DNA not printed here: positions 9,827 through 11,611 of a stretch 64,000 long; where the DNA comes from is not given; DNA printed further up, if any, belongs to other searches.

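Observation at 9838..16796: TcuA-like flavoprotein + three tandem MmgE/PrpD paralogues + Bug receptor, without TcuB or TctAB: an uncharacterised carboxylate-processing operon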

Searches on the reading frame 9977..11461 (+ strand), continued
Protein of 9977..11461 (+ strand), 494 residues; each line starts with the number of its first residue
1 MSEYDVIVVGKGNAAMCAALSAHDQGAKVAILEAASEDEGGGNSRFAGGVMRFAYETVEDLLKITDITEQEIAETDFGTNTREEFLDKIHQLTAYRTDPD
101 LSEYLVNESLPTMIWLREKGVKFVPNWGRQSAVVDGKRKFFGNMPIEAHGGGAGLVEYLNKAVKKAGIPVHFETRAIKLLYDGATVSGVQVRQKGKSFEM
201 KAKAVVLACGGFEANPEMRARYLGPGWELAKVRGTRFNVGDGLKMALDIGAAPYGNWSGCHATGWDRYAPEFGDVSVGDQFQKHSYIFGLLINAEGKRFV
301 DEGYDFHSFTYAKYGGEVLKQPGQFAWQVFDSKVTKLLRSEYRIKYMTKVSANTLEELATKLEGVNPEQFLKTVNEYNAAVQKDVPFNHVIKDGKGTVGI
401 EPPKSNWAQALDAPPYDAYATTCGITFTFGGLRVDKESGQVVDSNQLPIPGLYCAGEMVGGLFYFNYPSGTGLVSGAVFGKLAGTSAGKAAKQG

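Call 29: get_annotated_region(hit=H2, flank=8000)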
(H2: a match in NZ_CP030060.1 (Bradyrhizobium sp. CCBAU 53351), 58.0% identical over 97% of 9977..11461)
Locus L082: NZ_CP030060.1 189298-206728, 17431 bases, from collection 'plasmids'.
description: Bradyrhizobium sp. CCBAU 53351 plasmid unnamed, complete sequence
organism: Bradyrhizobium sp. CCBAU 53351 (NCBI taxid 1325114)
taxonomy: Bacteria; Pseudomonadota; Alphaproteobacteria; Hyphomicrobiales; Nitrobacteraceae; Bradyrhizobium; Bradyrhizobium sp. CCBAU 53351
host: -; source: Arachis hypogaea,Microbe,nodule; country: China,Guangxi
typing (MOB-suite, as given by PLSDB): mobilizable; relaxase MOBP
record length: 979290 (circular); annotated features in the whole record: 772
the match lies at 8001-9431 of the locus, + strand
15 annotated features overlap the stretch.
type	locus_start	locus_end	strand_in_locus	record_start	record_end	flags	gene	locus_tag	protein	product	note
CDS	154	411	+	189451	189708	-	-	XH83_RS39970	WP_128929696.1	helix-turn-helix domain-containing protein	-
CDS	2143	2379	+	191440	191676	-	-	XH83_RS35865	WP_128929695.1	helix-turn-helix transcriptional regulator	GO:0006355 - regulation of DNA-templated transcription [Evidence IEA]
CDS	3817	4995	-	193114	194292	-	-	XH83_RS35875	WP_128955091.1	IS91 family transposase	-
CDS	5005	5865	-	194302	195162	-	-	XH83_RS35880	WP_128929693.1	site-specific integrase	-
CDS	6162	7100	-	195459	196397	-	-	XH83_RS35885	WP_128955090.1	FAD-binding protein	-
CDS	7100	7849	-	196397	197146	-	-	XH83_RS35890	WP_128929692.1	electron transfer flavoprotein subunit beta/FixA family protein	-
CDS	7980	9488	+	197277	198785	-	tcuA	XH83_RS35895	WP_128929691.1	FAD-dependent tricarballylate dehydrogenase TcuA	-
CDS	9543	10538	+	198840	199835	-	-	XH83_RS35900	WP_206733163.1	NrtA/SsuA/CpmA family ABC transporter substrate-binding protein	-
CDS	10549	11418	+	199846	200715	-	-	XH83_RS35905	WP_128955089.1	ABC transporter permease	-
CDS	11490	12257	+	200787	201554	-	-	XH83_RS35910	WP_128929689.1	ABC transporter permease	-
CDS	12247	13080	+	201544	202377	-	-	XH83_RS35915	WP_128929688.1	ABC transporter ATP-binding protein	-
CDS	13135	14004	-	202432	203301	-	-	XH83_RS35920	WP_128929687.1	CoA ester lyase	-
CDS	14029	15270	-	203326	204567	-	-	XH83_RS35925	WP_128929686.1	CoA transferase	-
CDS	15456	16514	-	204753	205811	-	-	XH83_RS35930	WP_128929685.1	putative sulfate exporter family transporter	-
CDS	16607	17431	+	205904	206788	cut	-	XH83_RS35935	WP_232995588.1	LysR family transcriptional regulator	-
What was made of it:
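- A 57-58%-identical Bradyrhizobium homologue sits beside divergent etfBA genes (call 29).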

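Call 30: get_annotated_region(hit=H12, flank=5000)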
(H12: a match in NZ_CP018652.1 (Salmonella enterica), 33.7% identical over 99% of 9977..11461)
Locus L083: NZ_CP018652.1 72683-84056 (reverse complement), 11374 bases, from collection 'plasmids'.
description: Salmonella enterica subsp. enterica serovar Enteritidis strain 81-1705 plasmid pSE81-1705-1, complete sequence
organism: Salmonella enterica (NCBI taxid 149539)
taxonomy: Bacteria; Pseudomonadota; Gammaproteobacteria; Enterobacterales; Enterobacteriaceae; Salmonella; Salmonella enterica
host: -; source: human; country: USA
typing (MOB-suite, as given by PLSDB): conjugative; replicon IncHI1A; relaxase MOBH; mating-pair formation MPF_F
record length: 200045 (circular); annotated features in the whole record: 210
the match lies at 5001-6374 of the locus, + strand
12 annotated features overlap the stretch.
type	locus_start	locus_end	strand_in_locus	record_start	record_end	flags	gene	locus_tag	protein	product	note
CDS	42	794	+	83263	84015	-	-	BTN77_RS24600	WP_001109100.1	phospholipase D family protein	-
CDS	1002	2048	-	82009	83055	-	-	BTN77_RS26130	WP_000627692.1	DUF3800 domain-containing protein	-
CDS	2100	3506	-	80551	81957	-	-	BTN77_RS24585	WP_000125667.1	ISNCY family transposase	-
CDS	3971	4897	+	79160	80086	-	tcuR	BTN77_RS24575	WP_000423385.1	tricarballylate utilization LysR family transcriptional regulator TcuR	-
CDS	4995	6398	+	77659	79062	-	tcuA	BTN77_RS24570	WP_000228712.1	FAD-dependent tricarballylate dehydrogenase TcuA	-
CDS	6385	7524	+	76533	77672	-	tcuB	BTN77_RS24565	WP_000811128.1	tricarballylate utilization 4Fe-4S protein TcuB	-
CDS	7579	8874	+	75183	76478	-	-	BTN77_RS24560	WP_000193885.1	MFS transporter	-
CDS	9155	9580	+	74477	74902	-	-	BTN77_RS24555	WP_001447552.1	hypothetical protein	-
CDS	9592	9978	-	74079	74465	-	-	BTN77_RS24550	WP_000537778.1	hypothetical protein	-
CDS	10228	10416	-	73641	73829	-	-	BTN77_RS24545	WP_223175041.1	hypothetical protein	-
CDS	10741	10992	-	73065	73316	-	-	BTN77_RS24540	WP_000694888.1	hypothetical protein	-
CDS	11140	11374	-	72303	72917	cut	-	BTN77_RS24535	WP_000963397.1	hypothetical protein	-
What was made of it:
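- On TcuA (FAD-dependent tricarballylate dehydrogenase): tcuB and tcuC flank tcuA in Salmonella (call 30).
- A LysR regulator lies at the head of the operon, as with tcuR (call 30).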

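Call 35: search_protein_families(library=ncbifam, proteins=[L083:4995-6398:+, L081:7950-9491:+, L081:7168-7953:+, L081:14523-15929:+], max_evalue=1e-30)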
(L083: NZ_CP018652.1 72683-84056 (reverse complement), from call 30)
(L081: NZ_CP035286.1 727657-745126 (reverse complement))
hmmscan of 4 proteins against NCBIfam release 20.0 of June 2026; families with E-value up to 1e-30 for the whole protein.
L083:4995-6398:+ (467 aa): 3 families
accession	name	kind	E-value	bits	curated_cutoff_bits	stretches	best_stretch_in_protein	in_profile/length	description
NF006130.0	PRK08274.1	equivalog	1.5e-238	792.2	369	1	1-461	5-465/467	FAD-dependent tricarballylate dehydrogenase TcuA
TIGR02485.1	CobZ_N-term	equivalog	7e-207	687.4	372.55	1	2-460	2-437/437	FAD-dependent tricarballylate dehydrogenase TcuA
NF004789.0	PRK06134.1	subfamily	3e-33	115.2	747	0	121-465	210-578/581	FAD-dependent oxidoreductase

L081:7950-9491:+ (513 aa): 12 families
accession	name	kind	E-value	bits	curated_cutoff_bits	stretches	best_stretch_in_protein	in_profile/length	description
NF006130.0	PRK08274.1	equivalog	2.5e-184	613.5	369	1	16-507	3-462/467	FAD-dependent tricarballylate dehydrogenase TcuA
TIGR02485.1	CobZ_N-term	equivalog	1.4e-78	264.6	372.55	1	20-507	3-435/437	FAD-dependent tricarballylate dehydrogenase TcuA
TIGR01813.1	flavo_cyto_c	subfamily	6.1e-55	186.7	285.45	1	20-501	1-444/444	flavocytochrome c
NF005510.0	PRK07121.1-3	subfamily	8.3e-46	156.8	481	1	164-506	174-489/492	FAD-binding protein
NF004789.0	PRK06134.1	subfamily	3.9e-41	141.3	747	1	168-506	215-570/581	FAD-dependent oxidoreductase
NF009478.0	PRK12844.1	equivalog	5.6e-40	137.2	789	1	172-506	212-551/559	3-ketosteroid-delta-1-dehydrogenase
NF005064.0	PRK06481.1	equivalog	2.1e-38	132.3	542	1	17-507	60-503/506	flavocytochrome c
NF005511.0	PRK07121.1-4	equivalog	3.8e-38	131.2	466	0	213-509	261-545/553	FAD-binding protein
NF053717.1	VnlPnlRedVprA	equivalog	2.6e-37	128.8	600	1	16-506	4-477/481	vinyl phenol reductase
NF005882.1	PRK07843.1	equivalog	6.1e-37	127.3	788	1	166-501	198-545/547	3-oxosteroid 1-dehydrogenase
NF009477.0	PRK12843.1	equivalog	2.6e-34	118.6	758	0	171-507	222-572/578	FAD-dependent oxidoreductase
NF005508.0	PRK07121.1-1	equivalog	1.4e-31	109.6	537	0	168-507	174-494/497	FAD-binding protein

L081:7168-7953:+ (261 aa): 1 family
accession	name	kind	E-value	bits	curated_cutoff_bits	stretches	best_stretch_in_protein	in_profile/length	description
TIGR03849.2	arch_ComA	equivalog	8.7e-35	120.3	280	1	16-245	7-235/241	phosphosulfolactate synthase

L081:14523-15929:+ (468 aa): 0 families
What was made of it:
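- On TcuA (FAD-dependent tricarballylate dehydrogenase): Authentic Salmonella TcuA passes both, with 792 and 687 bits (call 35).
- It fails the stricter equivalog TIGR02485 (237.7 < 372.55), which Salmonella TcuA passes with 687 bits (call 35).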

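Call 36: search_solved_structures(query=window:9977-11461:+, max_evalue=1e-35, show_alignments=2)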
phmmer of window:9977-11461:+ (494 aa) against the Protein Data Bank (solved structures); distinct sequences matched with E-value up to 1e-35: 12.
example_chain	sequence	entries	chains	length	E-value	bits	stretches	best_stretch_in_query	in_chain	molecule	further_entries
1jrz_A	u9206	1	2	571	7.2e-37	130.7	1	4-493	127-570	FLAVOCYTOCHROME C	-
2b7r_A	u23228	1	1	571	2.2e-36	129.1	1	4-493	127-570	Fumarate reductase flavoprotein subunit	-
1ksu_A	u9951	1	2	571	3e-36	128.7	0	4-493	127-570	flavocytochrome c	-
1d4d_A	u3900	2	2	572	4e-36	128.3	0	4-493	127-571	FLAVOCYTOCHROME C FUMARATE REDUCTASE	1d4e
2b7s_A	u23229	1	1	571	7.6e-36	127.4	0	4-493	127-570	Fumarate reductase flavoprotein subunit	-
1d4c_A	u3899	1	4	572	8.1e-36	127.3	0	4-493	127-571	FLAVOCYTOCHROME C FUMARATE REDUCTASE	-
1p2e_A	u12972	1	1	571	8.2e-36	127.3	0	4-493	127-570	flavocytochrome c3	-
1p2h_A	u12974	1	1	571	8.2e-36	127.3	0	4-493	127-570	flavocytochrome c3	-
1qjd_A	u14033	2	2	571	8.2e-36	127.3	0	4-493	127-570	FLAVOCYTOCHROME C3 | Fumarate reductase flavoprotein subunit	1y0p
1q9i_A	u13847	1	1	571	8.3e-36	127.2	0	4-493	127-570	flavocytochrome c3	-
1jrx_A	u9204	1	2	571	8.8e-36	127.2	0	4-493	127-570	FLAVOCYTOCHROME C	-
1jry_A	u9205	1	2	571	1e-35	127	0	4-493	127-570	FLAVOCYTOCHROME C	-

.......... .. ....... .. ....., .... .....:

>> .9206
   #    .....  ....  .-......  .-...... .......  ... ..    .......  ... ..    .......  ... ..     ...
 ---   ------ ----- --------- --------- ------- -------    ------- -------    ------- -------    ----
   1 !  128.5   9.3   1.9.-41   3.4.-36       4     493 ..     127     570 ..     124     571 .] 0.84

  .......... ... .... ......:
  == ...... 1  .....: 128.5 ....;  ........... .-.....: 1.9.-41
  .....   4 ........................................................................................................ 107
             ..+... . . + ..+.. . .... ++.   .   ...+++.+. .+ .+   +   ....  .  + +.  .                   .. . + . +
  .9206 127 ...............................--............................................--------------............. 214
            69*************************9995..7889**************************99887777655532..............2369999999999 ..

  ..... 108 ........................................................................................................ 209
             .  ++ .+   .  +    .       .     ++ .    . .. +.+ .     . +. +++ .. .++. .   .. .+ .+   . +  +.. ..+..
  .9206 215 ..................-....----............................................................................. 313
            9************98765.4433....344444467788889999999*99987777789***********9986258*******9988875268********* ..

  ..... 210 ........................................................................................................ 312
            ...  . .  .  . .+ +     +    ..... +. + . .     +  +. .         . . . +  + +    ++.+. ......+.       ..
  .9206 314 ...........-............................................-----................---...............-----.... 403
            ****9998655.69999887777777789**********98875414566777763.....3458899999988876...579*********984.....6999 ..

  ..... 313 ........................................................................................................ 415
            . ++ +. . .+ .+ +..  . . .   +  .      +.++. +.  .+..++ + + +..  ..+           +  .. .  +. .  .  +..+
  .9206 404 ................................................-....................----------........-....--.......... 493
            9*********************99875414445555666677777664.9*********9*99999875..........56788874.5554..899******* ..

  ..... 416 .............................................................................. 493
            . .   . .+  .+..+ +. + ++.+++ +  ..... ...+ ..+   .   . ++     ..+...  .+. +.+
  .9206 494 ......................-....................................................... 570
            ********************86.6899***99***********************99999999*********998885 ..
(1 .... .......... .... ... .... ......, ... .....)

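Call 48: get_annotated_region(hit=H4, flank=7000)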
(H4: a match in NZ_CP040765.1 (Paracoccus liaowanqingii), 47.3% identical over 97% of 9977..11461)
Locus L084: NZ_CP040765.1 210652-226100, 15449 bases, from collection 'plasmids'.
description: Paracoccus liaowanqingii strain 2251 plasmid unnamed1, complete sequence
organism: Paracoccus liaowanqingii (NCBI taxid 2560053)
taxonomy: Bacteria; Pseudomonadota; Alphaproteobacteria; Rhodobacterales; Paracoccaceae; Paracoccus; Paracoccus liaowanqingii
host: -; source: Tibetan antelope,cell culture,feces; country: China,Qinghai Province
typing (MOB-suite, as given by PLSDB): non-mobilizable
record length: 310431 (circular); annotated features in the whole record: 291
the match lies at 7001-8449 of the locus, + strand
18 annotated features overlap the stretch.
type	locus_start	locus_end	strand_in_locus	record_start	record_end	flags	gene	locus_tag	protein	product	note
CDS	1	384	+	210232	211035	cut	-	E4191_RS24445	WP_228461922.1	ATP-binding protein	-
CDS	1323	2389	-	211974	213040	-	-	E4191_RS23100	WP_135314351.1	IS630 family transposase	-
CDS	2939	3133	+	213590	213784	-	-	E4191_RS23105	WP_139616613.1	hypothetical protein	-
CDS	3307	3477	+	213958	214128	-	-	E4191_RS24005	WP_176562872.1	hypothetical protein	-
CDS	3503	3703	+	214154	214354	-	-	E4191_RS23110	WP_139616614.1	transposase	-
CDS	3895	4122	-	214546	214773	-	-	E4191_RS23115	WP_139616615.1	WGxxGxxG family protein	-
CDS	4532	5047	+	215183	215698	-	-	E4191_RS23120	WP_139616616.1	hypothetical protein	-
CDS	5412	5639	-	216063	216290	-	-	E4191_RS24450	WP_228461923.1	hypothetical protein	-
CDS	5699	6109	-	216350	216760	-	-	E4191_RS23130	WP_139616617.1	cupin domain-containing protein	-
CDS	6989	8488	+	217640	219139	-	tcuA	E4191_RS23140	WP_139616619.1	FAD-dependent tricarballylate dehydrogenase TcuA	-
CDS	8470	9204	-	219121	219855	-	-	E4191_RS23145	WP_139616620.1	transporter substrate-binding domain-containing protein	-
CDS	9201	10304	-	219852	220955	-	-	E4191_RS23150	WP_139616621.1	isocitrate/isopropylmalate family dehydrogenase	-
CDS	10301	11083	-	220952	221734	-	-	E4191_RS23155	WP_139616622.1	MBL fold metallo-hydrolase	-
CDS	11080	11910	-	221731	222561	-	-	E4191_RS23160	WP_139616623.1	alpha/beta hydrolase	-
CDS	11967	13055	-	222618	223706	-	-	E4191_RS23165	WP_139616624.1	tricarboxylate transporter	-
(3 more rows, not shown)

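Call 49: get_annotated_region(hit=H5, flank=7000)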
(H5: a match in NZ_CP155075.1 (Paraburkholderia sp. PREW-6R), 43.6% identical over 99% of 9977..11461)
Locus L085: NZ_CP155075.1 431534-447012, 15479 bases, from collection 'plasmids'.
description: Paraburkholderia sp. PREW-6R plasmid unnamed1, complete sequence
organism: Paraburkholderia sp. PREW-6R (NCBI taxid 3141544)
taxonomy: Bacteria; Pseudomonadota; Betaproteobacteria; Burkholderiales; Burkholderiaceae; Paraburkholderia; Paraburkholderia sp. PREW-6R
host: -; source: single cell,Phlox subulata; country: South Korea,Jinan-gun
typing (MOB-suite, as given by PLSDB): non-mobilizable
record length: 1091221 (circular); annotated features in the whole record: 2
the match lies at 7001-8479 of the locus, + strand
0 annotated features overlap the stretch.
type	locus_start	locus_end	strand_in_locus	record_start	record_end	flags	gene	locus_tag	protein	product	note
